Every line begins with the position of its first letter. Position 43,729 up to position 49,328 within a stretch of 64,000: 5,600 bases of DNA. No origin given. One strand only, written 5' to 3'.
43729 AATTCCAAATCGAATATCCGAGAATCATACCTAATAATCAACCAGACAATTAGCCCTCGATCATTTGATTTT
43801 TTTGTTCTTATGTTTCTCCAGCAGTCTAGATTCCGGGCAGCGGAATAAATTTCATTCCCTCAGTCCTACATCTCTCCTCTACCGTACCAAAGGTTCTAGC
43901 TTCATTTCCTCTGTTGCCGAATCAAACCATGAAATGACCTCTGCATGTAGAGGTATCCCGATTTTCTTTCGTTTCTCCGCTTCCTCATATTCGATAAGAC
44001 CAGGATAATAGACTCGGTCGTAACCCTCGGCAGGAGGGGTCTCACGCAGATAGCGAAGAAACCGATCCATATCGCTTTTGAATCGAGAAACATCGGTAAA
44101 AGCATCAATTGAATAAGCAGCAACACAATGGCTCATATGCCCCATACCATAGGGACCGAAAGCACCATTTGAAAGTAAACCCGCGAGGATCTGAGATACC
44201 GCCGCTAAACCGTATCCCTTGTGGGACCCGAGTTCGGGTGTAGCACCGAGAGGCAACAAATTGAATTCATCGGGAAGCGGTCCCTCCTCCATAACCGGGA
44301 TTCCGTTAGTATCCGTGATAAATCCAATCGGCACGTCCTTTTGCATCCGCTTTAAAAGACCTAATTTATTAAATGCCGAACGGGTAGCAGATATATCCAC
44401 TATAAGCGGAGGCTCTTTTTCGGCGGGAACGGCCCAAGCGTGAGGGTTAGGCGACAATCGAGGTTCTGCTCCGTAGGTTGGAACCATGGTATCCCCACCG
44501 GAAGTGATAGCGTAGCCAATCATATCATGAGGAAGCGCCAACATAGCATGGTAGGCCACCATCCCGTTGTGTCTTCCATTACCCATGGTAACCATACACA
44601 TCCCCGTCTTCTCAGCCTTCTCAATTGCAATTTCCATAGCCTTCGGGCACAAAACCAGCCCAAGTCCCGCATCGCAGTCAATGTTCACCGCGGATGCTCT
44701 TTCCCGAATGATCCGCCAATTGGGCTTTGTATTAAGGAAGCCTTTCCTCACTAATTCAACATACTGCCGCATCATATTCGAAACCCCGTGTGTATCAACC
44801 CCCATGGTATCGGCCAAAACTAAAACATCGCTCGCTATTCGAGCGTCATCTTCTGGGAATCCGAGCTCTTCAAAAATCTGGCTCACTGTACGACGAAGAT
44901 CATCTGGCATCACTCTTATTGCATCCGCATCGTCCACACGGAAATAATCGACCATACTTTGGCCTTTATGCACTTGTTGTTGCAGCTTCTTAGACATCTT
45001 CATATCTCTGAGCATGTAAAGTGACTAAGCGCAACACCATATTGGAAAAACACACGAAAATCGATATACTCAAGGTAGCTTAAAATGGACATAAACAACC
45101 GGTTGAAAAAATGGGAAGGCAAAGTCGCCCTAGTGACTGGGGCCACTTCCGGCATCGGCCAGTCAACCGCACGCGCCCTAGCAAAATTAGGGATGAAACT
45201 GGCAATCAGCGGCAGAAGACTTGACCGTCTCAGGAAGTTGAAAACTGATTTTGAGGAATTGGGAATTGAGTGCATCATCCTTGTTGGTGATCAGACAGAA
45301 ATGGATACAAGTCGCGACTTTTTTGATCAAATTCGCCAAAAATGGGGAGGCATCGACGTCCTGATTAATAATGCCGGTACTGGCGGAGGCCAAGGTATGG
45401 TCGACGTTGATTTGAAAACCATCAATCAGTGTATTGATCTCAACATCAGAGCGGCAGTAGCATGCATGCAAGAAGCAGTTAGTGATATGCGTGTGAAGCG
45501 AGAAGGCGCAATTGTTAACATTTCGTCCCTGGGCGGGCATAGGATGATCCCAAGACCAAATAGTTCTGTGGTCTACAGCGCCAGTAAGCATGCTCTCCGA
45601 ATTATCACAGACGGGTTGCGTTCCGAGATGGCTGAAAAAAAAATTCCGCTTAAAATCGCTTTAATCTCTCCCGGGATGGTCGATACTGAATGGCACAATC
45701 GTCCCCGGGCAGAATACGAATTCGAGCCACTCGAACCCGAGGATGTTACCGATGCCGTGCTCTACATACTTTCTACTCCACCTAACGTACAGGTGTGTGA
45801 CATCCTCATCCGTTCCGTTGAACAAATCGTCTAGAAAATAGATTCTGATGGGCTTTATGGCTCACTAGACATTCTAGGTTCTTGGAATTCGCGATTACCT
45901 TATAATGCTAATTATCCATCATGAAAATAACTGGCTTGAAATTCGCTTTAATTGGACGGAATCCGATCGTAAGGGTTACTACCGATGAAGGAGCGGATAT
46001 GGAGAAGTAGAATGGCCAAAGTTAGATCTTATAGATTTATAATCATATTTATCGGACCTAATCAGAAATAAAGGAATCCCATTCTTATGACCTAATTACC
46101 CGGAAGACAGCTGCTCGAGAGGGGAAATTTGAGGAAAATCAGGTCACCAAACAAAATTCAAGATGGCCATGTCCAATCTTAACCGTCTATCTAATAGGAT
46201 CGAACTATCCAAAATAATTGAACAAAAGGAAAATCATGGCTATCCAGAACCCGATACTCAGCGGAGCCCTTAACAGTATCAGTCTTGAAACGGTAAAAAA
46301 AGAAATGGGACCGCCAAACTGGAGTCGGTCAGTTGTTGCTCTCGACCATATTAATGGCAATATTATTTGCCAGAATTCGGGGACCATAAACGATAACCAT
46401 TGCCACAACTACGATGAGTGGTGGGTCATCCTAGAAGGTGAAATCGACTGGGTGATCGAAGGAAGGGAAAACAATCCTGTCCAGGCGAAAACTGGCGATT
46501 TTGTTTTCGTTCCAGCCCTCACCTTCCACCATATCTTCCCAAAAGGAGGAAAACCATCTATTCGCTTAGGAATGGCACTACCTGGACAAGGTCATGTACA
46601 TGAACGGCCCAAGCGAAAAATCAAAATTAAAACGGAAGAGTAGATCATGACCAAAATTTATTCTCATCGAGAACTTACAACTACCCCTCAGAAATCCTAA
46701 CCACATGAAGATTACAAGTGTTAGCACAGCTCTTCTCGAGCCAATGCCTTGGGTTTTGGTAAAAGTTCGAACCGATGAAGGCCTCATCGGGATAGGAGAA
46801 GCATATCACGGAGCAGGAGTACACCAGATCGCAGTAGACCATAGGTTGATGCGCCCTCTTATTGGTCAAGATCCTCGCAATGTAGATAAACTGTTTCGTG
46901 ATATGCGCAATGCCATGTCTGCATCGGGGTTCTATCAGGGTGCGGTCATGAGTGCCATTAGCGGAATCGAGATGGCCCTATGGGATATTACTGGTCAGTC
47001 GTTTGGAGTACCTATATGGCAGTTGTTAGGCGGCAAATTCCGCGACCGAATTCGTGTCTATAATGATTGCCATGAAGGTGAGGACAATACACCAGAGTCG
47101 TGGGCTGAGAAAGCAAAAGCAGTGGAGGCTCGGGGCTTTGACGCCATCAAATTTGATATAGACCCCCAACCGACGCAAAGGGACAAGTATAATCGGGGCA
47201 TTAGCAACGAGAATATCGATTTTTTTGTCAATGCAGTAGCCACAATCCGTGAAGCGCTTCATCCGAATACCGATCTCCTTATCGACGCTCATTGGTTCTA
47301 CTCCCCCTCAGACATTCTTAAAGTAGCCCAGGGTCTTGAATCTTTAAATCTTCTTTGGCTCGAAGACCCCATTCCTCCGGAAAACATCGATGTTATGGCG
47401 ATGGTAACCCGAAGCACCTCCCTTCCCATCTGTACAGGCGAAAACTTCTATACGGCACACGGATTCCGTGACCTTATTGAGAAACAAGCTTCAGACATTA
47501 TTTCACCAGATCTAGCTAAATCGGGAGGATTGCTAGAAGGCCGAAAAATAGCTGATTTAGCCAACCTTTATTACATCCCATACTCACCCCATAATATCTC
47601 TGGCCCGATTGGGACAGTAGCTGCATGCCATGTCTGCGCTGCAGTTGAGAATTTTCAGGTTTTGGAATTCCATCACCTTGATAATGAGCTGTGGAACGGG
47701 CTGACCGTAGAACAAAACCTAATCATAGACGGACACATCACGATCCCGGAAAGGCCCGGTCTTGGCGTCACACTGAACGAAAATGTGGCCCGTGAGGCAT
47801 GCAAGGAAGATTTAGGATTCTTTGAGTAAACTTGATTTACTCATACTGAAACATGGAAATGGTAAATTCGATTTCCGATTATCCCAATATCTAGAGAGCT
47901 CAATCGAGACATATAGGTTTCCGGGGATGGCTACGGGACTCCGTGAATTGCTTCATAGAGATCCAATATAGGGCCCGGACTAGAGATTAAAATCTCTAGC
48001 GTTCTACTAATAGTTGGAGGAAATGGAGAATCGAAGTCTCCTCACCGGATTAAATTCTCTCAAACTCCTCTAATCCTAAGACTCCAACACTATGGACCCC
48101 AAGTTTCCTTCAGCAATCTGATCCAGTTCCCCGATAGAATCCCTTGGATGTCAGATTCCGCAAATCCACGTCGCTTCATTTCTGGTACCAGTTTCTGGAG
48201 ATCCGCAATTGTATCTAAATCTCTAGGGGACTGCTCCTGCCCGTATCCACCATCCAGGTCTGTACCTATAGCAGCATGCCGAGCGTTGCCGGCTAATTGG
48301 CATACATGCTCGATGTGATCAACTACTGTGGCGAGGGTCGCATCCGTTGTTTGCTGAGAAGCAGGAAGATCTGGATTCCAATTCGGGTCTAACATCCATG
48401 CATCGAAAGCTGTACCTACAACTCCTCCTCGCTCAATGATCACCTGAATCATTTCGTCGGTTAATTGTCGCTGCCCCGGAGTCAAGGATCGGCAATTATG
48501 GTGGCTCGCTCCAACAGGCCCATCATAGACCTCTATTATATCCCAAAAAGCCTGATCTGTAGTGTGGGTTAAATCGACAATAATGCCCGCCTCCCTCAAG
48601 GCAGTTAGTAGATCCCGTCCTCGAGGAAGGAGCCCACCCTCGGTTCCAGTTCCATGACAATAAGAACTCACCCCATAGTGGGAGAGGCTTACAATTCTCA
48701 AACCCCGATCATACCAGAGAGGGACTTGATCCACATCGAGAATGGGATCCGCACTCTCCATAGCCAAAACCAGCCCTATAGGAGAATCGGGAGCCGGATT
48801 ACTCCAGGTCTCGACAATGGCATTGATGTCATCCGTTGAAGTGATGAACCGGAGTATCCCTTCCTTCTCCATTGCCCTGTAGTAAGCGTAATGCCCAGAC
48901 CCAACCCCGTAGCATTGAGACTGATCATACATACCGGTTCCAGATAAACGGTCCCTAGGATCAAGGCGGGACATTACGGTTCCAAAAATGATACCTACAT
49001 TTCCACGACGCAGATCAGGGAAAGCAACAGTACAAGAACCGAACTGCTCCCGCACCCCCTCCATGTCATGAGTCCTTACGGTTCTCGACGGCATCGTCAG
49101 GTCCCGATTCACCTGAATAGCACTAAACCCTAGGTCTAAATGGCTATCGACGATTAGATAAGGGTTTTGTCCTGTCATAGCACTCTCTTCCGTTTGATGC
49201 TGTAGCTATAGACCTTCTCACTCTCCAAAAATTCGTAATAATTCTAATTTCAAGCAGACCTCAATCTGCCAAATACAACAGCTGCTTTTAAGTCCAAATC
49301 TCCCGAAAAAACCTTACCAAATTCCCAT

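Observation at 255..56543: Regulator-free 56-kb collection of catabolic enzyme paralogs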

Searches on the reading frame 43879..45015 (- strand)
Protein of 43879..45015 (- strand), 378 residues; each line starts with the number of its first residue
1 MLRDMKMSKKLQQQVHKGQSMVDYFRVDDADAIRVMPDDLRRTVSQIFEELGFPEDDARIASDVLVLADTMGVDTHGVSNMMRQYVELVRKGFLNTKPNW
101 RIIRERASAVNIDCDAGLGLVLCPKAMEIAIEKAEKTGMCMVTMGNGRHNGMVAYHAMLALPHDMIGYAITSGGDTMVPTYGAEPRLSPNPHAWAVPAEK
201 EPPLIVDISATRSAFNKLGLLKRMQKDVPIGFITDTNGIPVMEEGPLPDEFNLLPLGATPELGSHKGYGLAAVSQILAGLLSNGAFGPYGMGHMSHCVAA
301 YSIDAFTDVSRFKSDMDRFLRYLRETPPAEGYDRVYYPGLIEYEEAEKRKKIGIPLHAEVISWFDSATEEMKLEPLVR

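Call 7: search_protein_families(library=pfam, proteins=[window:43879-45015:-], max_evalue=0.001)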
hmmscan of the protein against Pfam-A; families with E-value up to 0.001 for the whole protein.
window:43879-45015:- (378 aa): 1 family
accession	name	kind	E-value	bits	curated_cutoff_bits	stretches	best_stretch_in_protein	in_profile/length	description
PF02615.19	Ldh_2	-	5.3e-87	292.5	38.8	1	37-361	3-329/333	Malate/L-lactate dehydrogenase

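Call 25: search_protein_families(library=ncbifam, proteins=[window:43879-45015:-], max_evalue=0.00001)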
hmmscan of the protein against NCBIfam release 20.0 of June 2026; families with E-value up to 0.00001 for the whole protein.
window:43879-45015:- (378 aa): 5 families
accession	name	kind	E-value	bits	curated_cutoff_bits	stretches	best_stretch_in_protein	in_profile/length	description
NF007504.0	PRK10098.1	equivalog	2.2e-49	168.1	336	1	33-370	5-343/360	malate/lactate/ureidoglycolate dehydrogenase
NF040650.1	sulfolac_dhydr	equivalog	3e-48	164.8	500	1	34-373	2-335/339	L-sulfolactate dehydrogenase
NF011599.0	PRK15025.1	equivalog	1e-43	149.8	356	1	34-366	2-333/349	ureidoglycolate dehydrogenase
TIGR03175.1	AllD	equivalog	3.2e-41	141.6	496.2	1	34-362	2-329/349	ureidoglycolate dehydrogenase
NF009750.0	PRK13260.1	equivalog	4.2e-23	82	316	1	34-360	2-325/332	3-dehydro-L-gulonate 2-dehydrogenase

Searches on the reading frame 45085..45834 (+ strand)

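Call 7: search_protein_families(library=pfam, proteins=[window:45085-45834:+], max_evalue=0.001)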
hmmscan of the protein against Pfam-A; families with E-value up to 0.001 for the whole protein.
window:45085-45834:+ (249 aa): 5 families
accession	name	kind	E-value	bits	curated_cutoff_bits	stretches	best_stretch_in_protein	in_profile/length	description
PF00106.31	adh_short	-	5.8e-48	163.4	26.6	1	13-207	1-190/195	short chain dehydrogenase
PF13561.12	adh_short_C2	-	2.4e-33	116.1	27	1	19-207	1-184/236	Enoyl-(Acyl carrier protein) reductase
PF08659.16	KR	-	1.4e-07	32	22.6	1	15-151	3-139/180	KR domain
PF23441.1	SDR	-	1.8e-06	28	27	1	14-204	9-199/258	SDR-like rossmann domain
PF01370.27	Epimerase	-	0.00071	19.5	20.9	0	15-178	1-156/240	NAD dependent epimerase/dehydratase family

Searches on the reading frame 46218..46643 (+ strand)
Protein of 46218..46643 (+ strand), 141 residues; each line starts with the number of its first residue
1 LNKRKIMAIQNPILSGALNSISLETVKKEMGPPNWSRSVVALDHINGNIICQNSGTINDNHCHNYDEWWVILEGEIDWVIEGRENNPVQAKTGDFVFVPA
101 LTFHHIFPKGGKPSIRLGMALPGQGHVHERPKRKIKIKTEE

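Call 7: search_protein_families(library=pfam, proteins=[window:46218-46643:+], max_evalue=0.001)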
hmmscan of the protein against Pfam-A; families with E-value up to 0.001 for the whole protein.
window:46218-46643:+ (141 aa): 2 families
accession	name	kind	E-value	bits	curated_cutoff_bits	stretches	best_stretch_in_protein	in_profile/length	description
PF07883.17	Cupin_2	-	2.5e-09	37.1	27.2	1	55-112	8-62/70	Cupin domain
PF06249.18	EutQ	-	0.00051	20.3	21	1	62-99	92-126/152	Ethanolamine utilisation protein EutQ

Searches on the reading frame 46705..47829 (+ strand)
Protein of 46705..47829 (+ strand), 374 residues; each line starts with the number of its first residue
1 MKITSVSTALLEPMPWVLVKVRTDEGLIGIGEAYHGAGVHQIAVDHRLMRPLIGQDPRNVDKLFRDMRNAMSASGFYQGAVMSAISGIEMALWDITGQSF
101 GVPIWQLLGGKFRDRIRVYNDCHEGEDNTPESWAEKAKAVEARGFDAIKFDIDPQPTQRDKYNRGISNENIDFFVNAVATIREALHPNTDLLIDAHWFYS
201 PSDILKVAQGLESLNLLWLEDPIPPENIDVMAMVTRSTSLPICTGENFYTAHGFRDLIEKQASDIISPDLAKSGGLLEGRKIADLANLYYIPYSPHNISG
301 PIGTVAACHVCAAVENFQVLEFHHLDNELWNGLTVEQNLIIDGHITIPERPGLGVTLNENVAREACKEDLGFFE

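Call 7: search_protein_families(library=pfam, proteins=[window:46705-47829:+], max_evalue=0.001)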
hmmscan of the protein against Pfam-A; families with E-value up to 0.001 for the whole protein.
window:46705-47829:+ (374 aa): 2 families
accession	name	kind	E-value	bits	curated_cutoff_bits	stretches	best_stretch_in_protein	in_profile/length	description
PF13378.12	MR_MLE_C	-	6.6e-61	206.2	29.4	1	134-360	3-218/219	Enolase C-terminal domain-like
PF02746.21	MR_MLE_N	-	3.3e-20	72.9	22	1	12-109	24-117/117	Mandelate racemase / muconate lactonizing enzyme, N-terminal domain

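Call 25: search_protein_families(library=ncbifam, proteins=[window:46705-47829:+], max_evalue=0.00001)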
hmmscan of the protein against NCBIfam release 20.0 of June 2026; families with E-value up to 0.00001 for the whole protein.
window:46705-47829:+ (374 aa): 14 families
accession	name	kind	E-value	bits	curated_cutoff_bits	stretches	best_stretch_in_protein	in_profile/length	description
NF010624.0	PRK14017.1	equivalog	1.6e-76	257.9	311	1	1-368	1-363/382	galactonate dehydratase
NF040790.2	glucon_galact_dh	equivalog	1e-64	218.8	750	1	17-365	26-369/390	bifunctional D-gluconate/D-galactonate dehydratase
NF043051.1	ManoateDhtManD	equivalog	2.2e-55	188.1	550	2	168-363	185-381/403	D-mannonate dehydratase ManD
NF011654.0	PRK15072.1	subfamily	2.1e-54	184.9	430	2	168-364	186-383/404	D-galactonate dehydratase family protein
NF040866.1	AraD_Arch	equivalog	1.3e-52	179.1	650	1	12-363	30-367/372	arabinonate dehydratase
NF047820.1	TalGalacDh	equivalog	5.4e-42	144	500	1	15-362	37-361/371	L-talarate/galactarate dehydratase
TIGR02534.1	mucon_cyclo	subfamily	5e-37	127.8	334.95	1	7-360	20-360/368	muconate/chloromuconate family cycloisomerase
NF011968.0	PRK15440.1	equivalog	1.1e-30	106.9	393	1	17-362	60-388/395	L-rhamnonate dehydratase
NF043002.1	HProlDhtase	equivalog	1.7e-22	79.8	500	1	18-361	35-358/366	cis-3-hydroxy-L-proline dehydratase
NF041118.1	A_G_epim_Thtga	equivalog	9.8e-13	47.9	500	1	16-287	31-281/341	L-Ala-D/L-Glu epimerase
TIGR01928.1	menC_lowGC_arch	equivalog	1.5e-12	47.2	200.65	1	59-286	67-271/325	o-succinylbenzoate synthase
TIGR03247.1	glucar-dehydr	equivalog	1e-10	40.9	828.7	1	176-364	214-404/441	glucarate dehydratase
NF011708.0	PRK15129.1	equivalog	5.9e-09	35.4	343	1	84-340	87-313/321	L-Ala-D/L-Glu epimerase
NF042940.1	racemase_DgcA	equivalog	6.3e-09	35.5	400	1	86-286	86-259/323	N-acetyl-D-Glu racemase DgcA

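Call 70: search_solved_structures(query=window:46705-47829:+, max_evalue=1e-40)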
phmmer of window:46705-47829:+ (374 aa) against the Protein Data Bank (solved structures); distinct sequences matched with E-value up to 1e-40: 20.
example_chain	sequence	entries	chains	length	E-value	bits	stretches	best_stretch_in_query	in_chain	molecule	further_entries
2qq6_A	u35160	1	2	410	9.8e-95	320.9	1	2-368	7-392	Mandelate racemase/muconate lactonizing enzyme-like protein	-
2gl5_A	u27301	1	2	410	1.8e-61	211.4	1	17-364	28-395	putative dehydratase protein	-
4e6m_A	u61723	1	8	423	5.3e-61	209.9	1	17-364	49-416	Putative dehydratase protein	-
4j3z_A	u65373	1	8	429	8e-59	202.7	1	16-363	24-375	Mandelate racemase/muconate lactonizing enzyme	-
4e4u_A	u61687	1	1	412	1.8e-56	194.9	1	12-363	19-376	Mandalate racemase/muconate lactonizing enzyme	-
3rcy_A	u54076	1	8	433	2e-56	194.8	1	16-364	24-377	Mandelate racemase/muconate lactonizing enzyme-like protein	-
2pod_A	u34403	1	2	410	9e-54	186.1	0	145-361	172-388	Mandelate racemase / muconate lactonizing enzyme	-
2o56_A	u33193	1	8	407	5.6e-53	183.5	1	17-363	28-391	Putative mandelate racemase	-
2poz_A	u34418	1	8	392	6e-51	176.8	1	2-358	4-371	Putative dehydratase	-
3t4w_A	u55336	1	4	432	1.1e-50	175.9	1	16-363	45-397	Mandelate racemase/muconate lactonizing enzyme family protein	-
3rr1_A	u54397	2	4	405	1.1e-48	169.4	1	2-368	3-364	Putative D-galactonate dehydratase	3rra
4e5t_A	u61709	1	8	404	2.2e-48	168.4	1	16-364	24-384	Mandelate racemase / muconate lactonizing enzyme, C-terminal domain protein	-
2ox4_A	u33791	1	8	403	3.5e-47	164.4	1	16-361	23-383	Putative mandelate racemase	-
3sjn_A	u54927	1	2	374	5.8e-47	163.7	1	17-361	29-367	Mandelate racemase/muconate lactonizing protein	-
4jn7_A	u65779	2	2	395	2.5e-45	158.3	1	14-363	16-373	ENOLASE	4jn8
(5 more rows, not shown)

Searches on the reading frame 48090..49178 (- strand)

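Call 7: search_protein_families(library=pfam, proteins=[window:48090-49178:-], max_evalue=0.001)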
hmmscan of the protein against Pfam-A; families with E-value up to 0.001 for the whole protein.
window:48090-49178:- (362 aa): 1 family
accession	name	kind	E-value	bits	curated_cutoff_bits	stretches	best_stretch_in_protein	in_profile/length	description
PF01244.27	Peptidase_M19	-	7.1e-53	180.3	26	1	9-358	8-319/319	Membrane dipeptidase (Peptidase family M19)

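Call 79: search_protein_families(library=ncbifam, proteins=[window:48090-49178:-], max_evalue=0.001)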
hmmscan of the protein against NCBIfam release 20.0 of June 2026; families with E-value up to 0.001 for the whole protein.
window:48090-49178:- (362 aa): 0 families
